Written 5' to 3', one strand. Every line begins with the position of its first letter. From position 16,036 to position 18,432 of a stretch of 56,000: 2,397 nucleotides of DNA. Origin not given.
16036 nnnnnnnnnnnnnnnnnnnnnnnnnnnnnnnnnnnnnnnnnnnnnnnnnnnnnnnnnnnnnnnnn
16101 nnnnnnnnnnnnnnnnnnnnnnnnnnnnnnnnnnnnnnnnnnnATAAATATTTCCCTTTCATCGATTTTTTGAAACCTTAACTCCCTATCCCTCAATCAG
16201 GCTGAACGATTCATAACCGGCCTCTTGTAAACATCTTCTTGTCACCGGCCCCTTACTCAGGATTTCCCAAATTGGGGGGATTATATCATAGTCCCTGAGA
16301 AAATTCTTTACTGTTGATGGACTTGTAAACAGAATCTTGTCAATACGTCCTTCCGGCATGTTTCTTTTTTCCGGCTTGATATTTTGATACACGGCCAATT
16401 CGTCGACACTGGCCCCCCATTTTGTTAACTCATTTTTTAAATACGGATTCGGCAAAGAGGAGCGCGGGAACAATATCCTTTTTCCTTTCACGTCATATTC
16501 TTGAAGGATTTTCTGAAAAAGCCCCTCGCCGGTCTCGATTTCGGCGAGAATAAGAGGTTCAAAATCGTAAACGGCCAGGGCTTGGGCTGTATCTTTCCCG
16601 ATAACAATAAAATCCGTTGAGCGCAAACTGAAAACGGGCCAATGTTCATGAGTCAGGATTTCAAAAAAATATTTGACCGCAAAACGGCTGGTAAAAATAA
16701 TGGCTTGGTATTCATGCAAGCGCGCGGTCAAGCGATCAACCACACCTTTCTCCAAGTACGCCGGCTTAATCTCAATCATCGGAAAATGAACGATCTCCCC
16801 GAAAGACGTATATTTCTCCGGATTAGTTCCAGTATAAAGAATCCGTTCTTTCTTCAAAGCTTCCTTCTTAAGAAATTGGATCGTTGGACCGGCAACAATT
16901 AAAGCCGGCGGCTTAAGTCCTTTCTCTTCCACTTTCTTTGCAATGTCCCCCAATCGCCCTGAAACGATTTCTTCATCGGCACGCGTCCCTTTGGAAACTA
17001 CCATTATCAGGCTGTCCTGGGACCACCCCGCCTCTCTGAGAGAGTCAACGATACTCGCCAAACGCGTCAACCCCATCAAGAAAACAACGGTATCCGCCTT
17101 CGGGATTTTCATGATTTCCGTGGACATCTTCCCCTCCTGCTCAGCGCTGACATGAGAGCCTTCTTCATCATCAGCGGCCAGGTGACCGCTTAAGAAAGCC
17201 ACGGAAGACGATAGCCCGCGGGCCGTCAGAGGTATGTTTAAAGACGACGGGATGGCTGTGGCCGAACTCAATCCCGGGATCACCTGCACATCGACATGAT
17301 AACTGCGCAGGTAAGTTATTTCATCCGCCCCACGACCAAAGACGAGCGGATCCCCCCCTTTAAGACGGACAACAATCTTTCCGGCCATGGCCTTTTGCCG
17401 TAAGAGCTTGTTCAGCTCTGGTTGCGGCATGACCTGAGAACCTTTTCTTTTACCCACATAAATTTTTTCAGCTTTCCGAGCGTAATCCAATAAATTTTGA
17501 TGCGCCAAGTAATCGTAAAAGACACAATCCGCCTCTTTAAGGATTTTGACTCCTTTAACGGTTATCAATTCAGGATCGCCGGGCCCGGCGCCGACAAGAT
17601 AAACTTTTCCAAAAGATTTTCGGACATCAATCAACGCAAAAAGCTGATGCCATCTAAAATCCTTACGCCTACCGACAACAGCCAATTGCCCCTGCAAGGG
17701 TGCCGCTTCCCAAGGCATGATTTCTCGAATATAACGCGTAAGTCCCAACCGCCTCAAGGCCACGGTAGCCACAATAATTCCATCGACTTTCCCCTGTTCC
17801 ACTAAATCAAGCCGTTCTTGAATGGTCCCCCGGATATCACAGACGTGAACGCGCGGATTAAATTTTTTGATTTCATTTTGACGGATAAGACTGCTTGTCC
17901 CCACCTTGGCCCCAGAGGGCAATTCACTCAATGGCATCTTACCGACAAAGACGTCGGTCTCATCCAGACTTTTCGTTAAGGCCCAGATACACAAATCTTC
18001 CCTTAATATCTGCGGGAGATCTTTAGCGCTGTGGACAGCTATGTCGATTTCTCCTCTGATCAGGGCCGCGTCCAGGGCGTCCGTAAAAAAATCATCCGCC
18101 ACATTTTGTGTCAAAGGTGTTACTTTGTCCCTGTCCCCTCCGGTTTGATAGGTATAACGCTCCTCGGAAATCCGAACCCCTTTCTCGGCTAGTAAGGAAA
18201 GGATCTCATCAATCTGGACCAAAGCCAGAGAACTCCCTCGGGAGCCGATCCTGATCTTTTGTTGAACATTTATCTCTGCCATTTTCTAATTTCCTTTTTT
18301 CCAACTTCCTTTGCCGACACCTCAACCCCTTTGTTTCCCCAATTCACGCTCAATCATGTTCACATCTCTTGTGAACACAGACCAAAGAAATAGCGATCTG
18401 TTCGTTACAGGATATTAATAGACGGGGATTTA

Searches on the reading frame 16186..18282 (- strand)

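Call 5: search_protein_families(library=pfam, proteins=[window:16186-18282:-], max_evalue=0.01)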
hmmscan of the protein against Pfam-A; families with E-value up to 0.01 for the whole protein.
window:16186-18282:- (698 aa): 3 families
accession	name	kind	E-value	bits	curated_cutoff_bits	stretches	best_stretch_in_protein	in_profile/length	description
PF01379.25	Porphobil_deam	-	7.7e-50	169.8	22.1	1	10-209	1-203/207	Porphobilinogen deaminase, dipyromethane cofactor binding domain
PF00590.25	TP_methylase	-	9e-47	160.2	27.8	1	226-447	1-211/212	Tetrapyrrole (Corrin/Porphyrin) Methylases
PF02602.20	HEM4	-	1.3e-37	129.6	27.5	1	495-690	12-215/231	Uroporphyrinogen-III synthase HemD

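Call 6: search_protein_families(library=ncbifam, proteins=[window:16186-18282:-], max_evalue=0.01)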
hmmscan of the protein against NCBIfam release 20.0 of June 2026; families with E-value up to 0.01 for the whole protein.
window:16186-18282:- (698 aa): 44 families (the best 25 are shown)
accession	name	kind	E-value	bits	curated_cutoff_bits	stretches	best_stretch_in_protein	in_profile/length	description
NF004790.0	PRK06136.1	subfamily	2e-74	250.3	198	1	224-478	3-247/250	uroporphyrinogen-III C-methyltransferase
NF007922.1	PRK10637.1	equivalog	1.7e-73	248.1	400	1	222-467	214-448/450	siroheme synthase CysG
TIGR01469.1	cobA_cysG_Cterm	equivalog_domain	8.8e-73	245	185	1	225-469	1-235/238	uroporphyrinogen-III C-methyltransferase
NF002202.0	PRK01066.1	equivalog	8.1e-56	188.9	251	1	7-224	18-235/241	hydroxymethylbilane synthase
TIGR00212.1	hemC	equivalog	1.3e-51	175.4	164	1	10-224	1-220/293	hydroxymethylbilane synthase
NF005524.0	PRK07168.1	equivalog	2.8e-48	164.7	603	1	225-481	3-248/474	uroporphyrin-III C-methyltransferase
TIGR01465.1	cobM_cbiF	equivalog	2.1e-41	141.9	259.65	1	227-470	1-229/247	precorrin-4 C(11)-methyltransferase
NF012017.0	PRK15473.1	equivalog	1.6e-30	106.3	408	1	226-474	9-239/257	cobalt-precorrin-4 methyltransferase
NF004593.0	PRK05928.4-2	equivalog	6.5e-29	101.1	275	1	479-691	3-222/247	uroporphyrinogen-III synthase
NF004587.0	PRK05928.2-5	equivalog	1.6e-16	60.6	246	1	496-663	30-183/245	uroporphyrinogen-III synthase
TIGR01467.1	cobI_cbiL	equivalog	4.5e-16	59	163.25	1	225-355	1-144/230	precorrin-2 C(20)-methyltransferase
NF004592.0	PRK05928.4-1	equivalog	1.6e-14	54.1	332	1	497-664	27-184/237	uroporphyrinogen-III synthase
NF004586.0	PRK05928.2-4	equivalog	1.5e-13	50.8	401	1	497-691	28-217/240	uroporphyrinogen-III synthase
NF004647.0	PRK05990.1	equivalog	6.7e-13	48.6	271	2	223-256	4-37/245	precorrin-2 C(20)-methyltransferase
NF004062.0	PRK05576.1-5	equivalog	8.1e-13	48.3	194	1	226-356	2-137/219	cobalt-factor II C(20)-methyltransferase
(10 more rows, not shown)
